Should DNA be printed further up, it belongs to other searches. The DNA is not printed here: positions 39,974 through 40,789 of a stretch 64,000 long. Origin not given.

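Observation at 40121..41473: WecB/TagA/CpsF glycosyltransferase fused to a NUDIX hydrolase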

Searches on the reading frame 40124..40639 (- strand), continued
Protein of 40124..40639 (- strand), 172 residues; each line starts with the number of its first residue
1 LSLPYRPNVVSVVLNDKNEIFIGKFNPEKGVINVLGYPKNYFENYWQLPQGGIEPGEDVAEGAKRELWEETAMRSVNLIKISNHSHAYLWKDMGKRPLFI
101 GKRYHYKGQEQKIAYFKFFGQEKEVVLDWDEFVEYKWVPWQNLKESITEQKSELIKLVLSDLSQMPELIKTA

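Call 60: find_homologous_proteins(query=P0159, max_evalue=1e-10)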
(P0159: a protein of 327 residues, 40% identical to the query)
Query P0159 (327 aa): 36 proteins with E <= 1e-10 among 4098 candidates.
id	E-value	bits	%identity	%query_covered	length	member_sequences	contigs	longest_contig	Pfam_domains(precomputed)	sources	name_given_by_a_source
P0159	1.7e-217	739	100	100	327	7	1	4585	PF02834.23,PF00293.35,PF13563.13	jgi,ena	-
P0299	1.5e-111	391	57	100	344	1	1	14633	PF02834.23,PF00293.35,PF13563.13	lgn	-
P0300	2.3e-105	371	54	99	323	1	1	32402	PF02834.23,PF00293.35,PF13563.13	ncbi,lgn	ncbi:MAG: RNA 2',3'-cyclic phosphodiesterase [Patescibacteria group bacterium]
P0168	9.7e-92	326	51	99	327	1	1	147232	PF02834.23,PF00293.35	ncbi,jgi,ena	ncbi:MAG: RNA 2',3'-cyclic phosphodiesterase [Patescibacteria group bacterium]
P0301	3.3e-89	318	49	99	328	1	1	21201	PF02834.23,PF00293.35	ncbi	-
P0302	5.1e-88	314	50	99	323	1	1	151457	PF02834.23,PF00293.35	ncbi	ncbi:MAG: RNA 2',3'-cyclic phosphodiesterase [Patescibacteria group bacterium]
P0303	3.6e-46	176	38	100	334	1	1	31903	PF02834.23,PF00293.35,PF13563.13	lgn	-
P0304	4.0e-46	176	36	98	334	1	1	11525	PF02834.23,PF00293.35,PF13563.13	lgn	-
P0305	2.9e-44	170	35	98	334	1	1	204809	PF02834.23,PF00293.35,PF13563.13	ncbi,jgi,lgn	jgi:2'-5' RNA ligase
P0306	1.2e-23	102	43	44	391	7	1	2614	PF03808.20,PF00293.35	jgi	jgi:N-acetylglucosaminyldiphosphoundecaprenol N-acetyl-beta-D-mannosaminyltransferase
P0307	9.1e-20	90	40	43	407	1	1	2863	PF03808.20,PF00293.35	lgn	-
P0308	1.5e-19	89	36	43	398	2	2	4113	PF03808.20,PF00293.35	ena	-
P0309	6.0e-18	84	39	44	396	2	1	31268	PF03808.20,PF00293.35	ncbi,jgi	jgi:N-acetylglucosaminyldiphosphoundecaprenol N-acetyl-beta-D-mannosaminyltransferase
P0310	6.2e-18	83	38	44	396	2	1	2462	PF03808.20,PF00293.35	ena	-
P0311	7.2e-18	83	38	43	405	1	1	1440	PF03808.20,PF00293.35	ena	-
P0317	1.7e-15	75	41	40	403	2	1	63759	PF03808.20,PF00293.35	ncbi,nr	ncbi:WecB/TagA/CpsF family glycosyltransferase [Candidatus Parcubacteria bacterium]|nr:WecB/TagA/Cps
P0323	7.7e-15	73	36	43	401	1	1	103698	PF03808.20,PF00293.35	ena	-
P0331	4.8e-11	61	33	52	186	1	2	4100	PF10469.16,PF02834.23,PF13563.13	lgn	-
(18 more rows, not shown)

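Call 62: find_encoding_contigs(protein=P0317, flank=10000, max_places=1)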
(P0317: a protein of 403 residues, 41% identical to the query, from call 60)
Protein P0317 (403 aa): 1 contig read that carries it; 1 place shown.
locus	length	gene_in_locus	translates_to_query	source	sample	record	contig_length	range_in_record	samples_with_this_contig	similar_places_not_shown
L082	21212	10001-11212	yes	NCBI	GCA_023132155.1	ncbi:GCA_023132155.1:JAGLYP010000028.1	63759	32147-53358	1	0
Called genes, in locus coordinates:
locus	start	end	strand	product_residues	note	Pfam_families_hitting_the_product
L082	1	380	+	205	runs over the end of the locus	PF09335:VTT_dom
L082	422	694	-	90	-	PF24043:DUF7352 (weak)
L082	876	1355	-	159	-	PF01327:Pep_deformylase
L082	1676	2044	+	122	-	PF01541:GIY-YIG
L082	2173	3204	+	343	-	-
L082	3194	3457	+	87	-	-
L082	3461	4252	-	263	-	PF02900:LigB, PF01875:Memo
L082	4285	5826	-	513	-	-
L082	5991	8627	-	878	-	PF02861:Clp_N, PF23569:NBD_SMAX1, PF00004:AAA, PF17871:AAA_lid_9, PF07724:AAA_2, PF00004:AAA, PF07728:AAA_5, PF10431:ClpB_D2-small, +5 more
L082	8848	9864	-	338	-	PF13353:Fer4_12 (weak), PF04055:Radical_SAM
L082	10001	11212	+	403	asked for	PF03808:Glyco_tran_WecG, PF00293:NUDIX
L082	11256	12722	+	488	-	PF00749:tRNA-synt_1c, PF19269:Anticodon_2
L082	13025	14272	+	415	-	PF01551:Peptidase_M23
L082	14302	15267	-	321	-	PF02899:Phage_int_SAM_1, PF13495:Phage_int_SAM_4 (faint), PF00589:Phage_integrase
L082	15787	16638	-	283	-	-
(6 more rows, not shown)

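Call 63: find_encoding_contigs(protein=P0323, flank=10000, max_places=1)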
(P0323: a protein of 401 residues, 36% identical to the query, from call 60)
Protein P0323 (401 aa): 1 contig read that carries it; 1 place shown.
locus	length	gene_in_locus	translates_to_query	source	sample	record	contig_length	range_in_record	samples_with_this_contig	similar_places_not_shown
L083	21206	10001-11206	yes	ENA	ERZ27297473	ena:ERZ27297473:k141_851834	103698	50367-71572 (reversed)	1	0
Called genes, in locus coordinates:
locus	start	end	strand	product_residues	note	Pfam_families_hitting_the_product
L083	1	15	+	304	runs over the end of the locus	PF01435:Peptidase_M48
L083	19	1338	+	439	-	PF01136:Peptidase_U32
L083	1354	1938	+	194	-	PF01330:RuvA_N, PF00633:HHH (faint), PF14520:HHH_5, PF21176:RecR_HhH (faint), PF07499:RuvA_C (weak)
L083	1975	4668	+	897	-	PF13385:Laminin_G_3, PF00354:Pentaxin (faint), PF02973:Sialidase (faint), PF13385:Laminin_G_3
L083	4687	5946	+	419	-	PF19425:Csd3_N2, PF01551:Peptidase_M23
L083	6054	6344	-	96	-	-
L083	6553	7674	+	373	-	PF09314:DUF1972 (weak), PF13439:Glyco_transf_4, PF13579:Glyco_trans_4_4, PF00534:Glycos_transf_1, PF20706:GT4-conflict (weak), PF13692:Glyco_trans_1_4, PF13524:Glyco_trans_1_2 (weak)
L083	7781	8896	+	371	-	-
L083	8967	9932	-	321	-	PF01544:CorA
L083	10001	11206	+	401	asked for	PF03808:Glyco_tran_WecG, PF00293:NUDIX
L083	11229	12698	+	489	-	PF00749:tRNA-synt_1c, PF19269:Anticodon_2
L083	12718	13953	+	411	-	PF01551:Peptidase_M23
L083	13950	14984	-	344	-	PF02899:Phage_int_SAM_1, PF00589:Phage_integrase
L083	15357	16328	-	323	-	PF08478:POTRA_1 (weak)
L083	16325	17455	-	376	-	PF01168:Ala_racemase_N, PF00842:Ala_racemase_C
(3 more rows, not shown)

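Call 64: find_encoding_contigs(protein=P0168, flank=8000, max_places=1)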
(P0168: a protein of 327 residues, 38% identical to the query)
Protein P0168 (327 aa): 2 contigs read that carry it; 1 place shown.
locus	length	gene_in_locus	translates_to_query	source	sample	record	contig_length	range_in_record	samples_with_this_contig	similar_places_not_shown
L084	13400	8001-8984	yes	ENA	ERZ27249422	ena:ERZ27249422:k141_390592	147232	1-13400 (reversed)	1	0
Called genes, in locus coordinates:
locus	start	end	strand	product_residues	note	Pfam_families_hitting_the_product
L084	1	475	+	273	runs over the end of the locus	-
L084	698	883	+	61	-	-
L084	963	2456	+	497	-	PF13632:Glyco_trans_2_3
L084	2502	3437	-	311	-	PF00551:Formyl_trans_N, PF02911:Formyl_trans_C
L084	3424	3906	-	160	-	PF01327:Pep_deformylase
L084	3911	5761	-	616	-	PF17764:PriA_3primeBD, PF18319:Zn_ribbon_PriA (faint)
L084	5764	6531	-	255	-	-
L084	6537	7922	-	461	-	-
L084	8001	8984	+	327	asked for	PF02834:LigT_PEase, PF00293:NUDIX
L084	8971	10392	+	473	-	PF00749:tRNA-synt_1c, PF19269:Anticodon_2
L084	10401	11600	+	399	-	PF24161:CCDC39 (faint), PF01551:Peptidase_M23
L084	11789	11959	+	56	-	-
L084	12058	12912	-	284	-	-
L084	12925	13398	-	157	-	?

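Call 65: find_encoding_contigs(protein=P0305, flank=8000, max_places=1)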
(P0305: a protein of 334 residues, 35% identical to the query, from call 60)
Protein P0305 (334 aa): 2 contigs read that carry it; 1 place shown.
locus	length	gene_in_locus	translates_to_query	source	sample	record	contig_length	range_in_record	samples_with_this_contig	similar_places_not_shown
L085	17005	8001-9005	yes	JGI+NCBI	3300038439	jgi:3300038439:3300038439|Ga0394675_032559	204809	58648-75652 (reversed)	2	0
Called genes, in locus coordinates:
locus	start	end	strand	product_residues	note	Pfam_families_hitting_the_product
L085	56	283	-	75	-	-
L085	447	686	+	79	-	PF23477:zf_Tbcl_2 (weak)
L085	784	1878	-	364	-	PF09587:PGA_cap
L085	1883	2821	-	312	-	PF00551:Formyl_trans_N, PF02911:Formyl_trans_C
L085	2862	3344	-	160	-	PF01327:Pep_deformylase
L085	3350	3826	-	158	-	-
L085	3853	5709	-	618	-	PF17764:PriA_3primeBD, PF18074:PriA_C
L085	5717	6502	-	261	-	PF02900:LigB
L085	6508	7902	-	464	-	-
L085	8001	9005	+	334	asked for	PF02834:LigT_PEase (weak), PF13563:2_5_RNA_ligase2 (weak), PF00293:NUDIX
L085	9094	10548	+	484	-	PF00749:tRNA-synt_1c, PF19269:Anticodon_2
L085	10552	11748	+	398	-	PF01551:Peptidase_M23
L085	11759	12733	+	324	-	-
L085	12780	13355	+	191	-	-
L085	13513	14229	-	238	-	-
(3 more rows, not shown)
